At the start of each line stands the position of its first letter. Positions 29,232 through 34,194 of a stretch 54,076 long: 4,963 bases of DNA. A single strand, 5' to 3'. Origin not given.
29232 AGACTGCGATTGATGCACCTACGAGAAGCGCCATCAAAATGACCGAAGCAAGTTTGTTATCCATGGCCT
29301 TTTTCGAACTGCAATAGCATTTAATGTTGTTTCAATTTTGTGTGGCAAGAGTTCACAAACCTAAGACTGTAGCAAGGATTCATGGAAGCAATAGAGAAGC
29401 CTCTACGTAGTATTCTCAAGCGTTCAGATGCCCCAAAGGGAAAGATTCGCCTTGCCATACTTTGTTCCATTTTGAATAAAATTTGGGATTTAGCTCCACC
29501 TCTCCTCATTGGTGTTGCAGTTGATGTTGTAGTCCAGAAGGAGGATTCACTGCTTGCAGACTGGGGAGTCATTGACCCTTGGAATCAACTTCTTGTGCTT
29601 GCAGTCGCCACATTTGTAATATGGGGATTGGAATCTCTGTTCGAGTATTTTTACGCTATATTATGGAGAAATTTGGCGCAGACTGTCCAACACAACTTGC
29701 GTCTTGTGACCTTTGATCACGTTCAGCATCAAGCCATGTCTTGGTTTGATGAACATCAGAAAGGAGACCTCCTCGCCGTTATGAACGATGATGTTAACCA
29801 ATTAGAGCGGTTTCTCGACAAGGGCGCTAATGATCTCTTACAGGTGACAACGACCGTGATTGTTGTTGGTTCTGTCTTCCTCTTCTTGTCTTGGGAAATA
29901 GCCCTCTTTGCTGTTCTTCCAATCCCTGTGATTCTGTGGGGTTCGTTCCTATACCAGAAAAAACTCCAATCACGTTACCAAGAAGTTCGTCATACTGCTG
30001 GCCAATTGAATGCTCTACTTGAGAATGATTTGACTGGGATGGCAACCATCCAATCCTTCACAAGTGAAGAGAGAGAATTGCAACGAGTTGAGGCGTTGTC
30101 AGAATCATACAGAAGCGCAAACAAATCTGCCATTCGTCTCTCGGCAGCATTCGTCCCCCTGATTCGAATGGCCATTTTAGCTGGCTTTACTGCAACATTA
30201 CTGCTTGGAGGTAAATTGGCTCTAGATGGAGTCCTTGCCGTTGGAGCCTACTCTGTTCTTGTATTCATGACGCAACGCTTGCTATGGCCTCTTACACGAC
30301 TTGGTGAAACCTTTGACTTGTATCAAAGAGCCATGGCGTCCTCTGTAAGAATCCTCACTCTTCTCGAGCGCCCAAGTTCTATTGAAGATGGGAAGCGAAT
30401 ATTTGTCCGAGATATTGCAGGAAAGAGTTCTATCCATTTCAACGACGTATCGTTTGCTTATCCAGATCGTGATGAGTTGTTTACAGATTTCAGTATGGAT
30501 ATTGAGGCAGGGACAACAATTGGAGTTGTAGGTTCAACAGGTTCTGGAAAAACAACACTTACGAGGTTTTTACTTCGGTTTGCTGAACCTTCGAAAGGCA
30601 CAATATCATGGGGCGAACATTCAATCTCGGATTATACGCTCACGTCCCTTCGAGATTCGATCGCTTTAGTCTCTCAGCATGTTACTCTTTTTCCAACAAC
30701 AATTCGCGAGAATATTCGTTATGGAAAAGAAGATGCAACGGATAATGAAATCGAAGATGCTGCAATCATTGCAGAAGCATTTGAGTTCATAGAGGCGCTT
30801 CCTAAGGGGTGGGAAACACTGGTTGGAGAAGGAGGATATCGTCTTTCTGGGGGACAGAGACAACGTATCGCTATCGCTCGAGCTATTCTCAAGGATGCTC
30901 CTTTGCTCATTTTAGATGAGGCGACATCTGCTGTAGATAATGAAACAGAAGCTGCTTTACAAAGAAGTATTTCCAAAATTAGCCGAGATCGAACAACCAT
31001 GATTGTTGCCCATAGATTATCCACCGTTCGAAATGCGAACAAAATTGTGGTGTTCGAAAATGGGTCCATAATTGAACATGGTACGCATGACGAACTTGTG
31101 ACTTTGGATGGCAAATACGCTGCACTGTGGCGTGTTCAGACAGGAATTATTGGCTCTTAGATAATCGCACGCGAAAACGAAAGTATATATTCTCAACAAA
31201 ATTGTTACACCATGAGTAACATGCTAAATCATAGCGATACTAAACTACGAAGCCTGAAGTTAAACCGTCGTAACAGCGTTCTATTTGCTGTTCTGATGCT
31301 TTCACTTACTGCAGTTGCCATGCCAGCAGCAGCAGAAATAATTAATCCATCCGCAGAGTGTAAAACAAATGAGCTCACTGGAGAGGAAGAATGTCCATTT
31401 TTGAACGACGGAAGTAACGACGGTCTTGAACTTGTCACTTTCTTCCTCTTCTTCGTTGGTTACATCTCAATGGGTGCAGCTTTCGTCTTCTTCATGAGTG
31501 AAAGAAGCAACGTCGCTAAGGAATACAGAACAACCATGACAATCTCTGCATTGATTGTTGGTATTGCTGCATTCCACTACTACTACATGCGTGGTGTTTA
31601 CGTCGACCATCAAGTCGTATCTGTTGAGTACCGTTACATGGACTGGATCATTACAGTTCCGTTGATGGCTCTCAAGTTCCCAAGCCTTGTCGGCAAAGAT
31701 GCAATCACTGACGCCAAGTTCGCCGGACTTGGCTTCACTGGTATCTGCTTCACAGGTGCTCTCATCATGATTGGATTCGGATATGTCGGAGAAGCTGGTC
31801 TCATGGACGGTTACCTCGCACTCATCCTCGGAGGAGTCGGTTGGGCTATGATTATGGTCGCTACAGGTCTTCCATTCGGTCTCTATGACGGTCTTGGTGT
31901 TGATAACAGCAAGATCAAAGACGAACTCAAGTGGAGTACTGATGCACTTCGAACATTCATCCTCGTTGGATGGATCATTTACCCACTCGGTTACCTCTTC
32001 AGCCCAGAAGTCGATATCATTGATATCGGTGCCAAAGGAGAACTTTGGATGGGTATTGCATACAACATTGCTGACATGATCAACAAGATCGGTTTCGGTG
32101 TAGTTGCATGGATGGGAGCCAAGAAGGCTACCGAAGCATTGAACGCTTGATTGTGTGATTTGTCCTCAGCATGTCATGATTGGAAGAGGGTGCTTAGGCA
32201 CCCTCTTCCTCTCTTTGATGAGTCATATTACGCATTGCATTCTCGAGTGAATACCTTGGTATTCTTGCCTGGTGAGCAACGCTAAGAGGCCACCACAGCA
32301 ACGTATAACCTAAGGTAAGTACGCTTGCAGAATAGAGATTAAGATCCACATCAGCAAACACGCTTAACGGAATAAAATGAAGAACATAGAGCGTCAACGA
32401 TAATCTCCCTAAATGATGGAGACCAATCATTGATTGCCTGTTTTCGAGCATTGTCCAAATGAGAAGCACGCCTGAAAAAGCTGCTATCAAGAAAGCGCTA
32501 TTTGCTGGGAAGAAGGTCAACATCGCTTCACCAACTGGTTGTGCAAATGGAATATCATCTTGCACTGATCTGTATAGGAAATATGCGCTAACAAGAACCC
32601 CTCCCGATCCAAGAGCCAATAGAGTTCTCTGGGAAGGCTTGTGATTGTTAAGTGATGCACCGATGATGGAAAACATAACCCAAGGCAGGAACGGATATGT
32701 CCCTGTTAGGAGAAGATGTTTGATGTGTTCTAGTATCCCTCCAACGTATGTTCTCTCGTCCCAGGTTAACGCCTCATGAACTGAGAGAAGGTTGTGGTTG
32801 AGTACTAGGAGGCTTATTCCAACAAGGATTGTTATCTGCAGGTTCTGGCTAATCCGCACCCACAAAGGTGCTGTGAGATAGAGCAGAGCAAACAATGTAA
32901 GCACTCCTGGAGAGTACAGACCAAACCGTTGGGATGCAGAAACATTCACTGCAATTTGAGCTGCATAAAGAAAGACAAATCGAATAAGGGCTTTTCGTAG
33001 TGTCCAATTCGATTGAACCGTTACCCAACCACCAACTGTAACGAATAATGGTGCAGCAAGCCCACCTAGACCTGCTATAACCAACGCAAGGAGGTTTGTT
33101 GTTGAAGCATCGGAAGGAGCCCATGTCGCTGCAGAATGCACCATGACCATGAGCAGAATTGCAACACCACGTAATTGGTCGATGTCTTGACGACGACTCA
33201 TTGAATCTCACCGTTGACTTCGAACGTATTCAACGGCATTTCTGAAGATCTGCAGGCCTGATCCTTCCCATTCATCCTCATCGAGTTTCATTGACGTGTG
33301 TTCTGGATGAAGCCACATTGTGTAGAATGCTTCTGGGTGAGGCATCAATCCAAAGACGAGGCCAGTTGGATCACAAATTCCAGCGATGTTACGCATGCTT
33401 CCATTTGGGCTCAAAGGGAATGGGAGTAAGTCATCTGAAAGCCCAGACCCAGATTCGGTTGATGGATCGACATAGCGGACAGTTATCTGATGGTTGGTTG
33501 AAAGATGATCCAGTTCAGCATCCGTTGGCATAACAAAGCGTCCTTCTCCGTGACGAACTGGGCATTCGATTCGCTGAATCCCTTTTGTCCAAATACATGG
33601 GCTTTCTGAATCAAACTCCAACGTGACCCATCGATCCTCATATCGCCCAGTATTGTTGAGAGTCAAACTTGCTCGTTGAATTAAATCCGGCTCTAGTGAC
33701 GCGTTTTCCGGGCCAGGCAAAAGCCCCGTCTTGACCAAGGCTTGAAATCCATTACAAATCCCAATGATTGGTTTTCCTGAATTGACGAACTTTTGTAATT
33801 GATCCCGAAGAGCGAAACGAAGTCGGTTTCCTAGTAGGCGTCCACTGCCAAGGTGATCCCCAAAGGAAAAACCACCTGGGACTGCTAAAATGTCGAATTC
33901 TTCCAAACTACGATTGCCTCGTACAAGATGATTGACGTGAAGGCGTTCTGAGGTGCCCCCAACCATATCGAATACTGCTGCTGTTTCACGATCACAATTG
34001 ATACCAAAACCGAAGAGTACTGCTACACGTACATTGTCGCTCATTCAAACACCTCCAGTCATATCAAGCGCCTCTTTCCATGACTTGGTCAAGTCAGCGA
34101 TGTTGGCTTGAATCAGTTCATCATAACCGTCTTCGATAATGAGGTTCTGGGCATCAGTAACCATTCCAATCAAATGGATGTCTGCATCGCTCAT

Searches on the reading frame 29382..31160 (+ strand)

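Call 77: search_protein_families(library=pfam, proteins=[window:29382-31160:+], max_evalue=0.0001)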
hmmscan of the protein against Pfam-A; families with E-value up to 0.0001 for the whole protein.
window:29382-31160:+ (592 aa): 3 families
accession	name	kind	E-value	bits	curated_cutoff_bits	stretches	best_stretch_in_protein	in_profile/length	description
PF00664.28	ABC_membrane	-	1.6e-44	153.1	28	1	24-300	3-270/274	ABC transporter transmembrane region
PF00005.33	ABC_tran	-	8e-32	111.1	25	1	368-516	2-137/137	ABC transporter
PF02463.25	SMC_N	-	6.1e-07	29.5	40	1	346-556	106-209/220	RecF/RecN/SMC N terminal domain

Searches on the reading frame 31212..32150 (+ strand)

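Call 77: search_protein_families(library=pfam, proteins=[window:31212-32150:+], max_evalue=0.0001)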
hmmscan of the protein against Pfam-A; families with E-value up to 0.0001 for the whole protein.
window:31212-32150:+ (312 aa): 1 family
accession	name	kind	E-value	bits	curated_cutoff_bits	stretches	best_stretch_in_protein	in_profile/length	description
PF01036.24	Bac_rhodopsin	-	5.7e-30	104.9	24.6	1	78-304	5-222/224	Bacteriorhodopsin-like protein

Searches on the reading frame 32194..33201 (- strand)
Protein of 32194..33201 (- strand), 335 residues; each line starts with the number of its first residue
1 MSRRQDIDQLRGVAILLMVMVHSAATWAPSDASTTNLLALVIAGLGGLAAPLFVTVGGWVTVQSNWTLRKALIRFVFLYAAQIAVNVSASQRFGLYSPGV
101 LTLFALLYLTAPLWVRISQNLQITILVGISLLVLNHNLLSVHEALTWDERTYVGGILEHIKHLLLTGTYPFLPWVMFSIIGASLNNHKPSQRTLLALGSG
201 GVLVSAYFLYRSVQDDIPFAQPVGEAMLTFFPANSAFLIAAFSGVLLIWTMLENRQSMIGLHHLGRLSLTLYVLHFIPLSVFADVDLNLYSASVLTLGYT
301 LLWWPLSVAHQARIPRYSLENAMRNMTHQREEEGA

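Call 77: search_protein_families(library=pfam, proteins=[window:32194-33201:-], max_evalue=0.0001)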
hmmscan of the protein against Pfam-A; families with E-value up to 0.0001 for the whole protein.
window:32194-33201:- (335 aa): 3 families
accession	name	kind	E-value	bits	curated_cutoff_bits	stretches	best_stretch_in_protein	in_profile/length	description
PF01757.29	Acyl_transf_3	-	2e-14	53.8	31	2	6-76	3-72/326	Acyltransferase domain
PF07786.18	HGSNAT_cat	-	4.6e-11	43.1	22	1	3-187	1-183/222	Heparan-alpha-glucosaminide N-acetyltransferase, catalytic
PF04235.18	DUF418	-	4.2e-05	24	23.6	1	186-304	12-133/163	Protein of unknown function (DUF418)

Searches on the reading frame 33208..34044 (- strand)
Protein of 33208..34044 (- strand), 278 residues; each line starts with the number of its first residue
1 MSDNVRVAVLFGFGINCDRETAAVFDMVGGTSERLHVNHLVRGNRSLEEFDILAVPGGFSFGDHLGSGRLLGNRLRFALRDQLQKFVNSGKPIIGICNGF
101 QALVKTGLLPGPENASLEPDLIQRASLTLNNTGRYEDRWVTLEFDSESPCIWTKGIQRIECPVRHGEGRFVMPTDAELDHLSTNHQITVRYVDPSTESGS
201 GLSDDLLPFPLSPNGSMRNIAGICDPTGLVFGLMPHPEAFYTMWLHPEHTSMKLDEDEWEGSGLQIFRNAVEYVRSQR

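Call 77: search_protein_families(library=pfam, proteins=[window:33208-34044:-], max_evalue=0.0001)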
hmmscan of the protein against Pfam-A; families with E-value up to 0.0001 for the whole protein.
window:33208-34044:- (278 aa): 3 families
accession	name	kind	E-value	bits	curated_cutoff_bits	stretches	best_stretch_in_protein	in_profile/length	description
PF13507.12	GATase_5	-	1.9e-74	250.4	27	1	5-274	2-260/260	CobB/CobQ-like glutamine amidotransferase domain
PF01965.30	DJ-1_PfpI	-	1.3e-06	28.8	26.6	1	47-113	59-117/165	DJ-1/PfpI family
PF07685.20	GATase_3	-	2.3e-05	24.6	27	1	41-106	30-91/196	CobB/CobQ-like glutamine amidotransferase domain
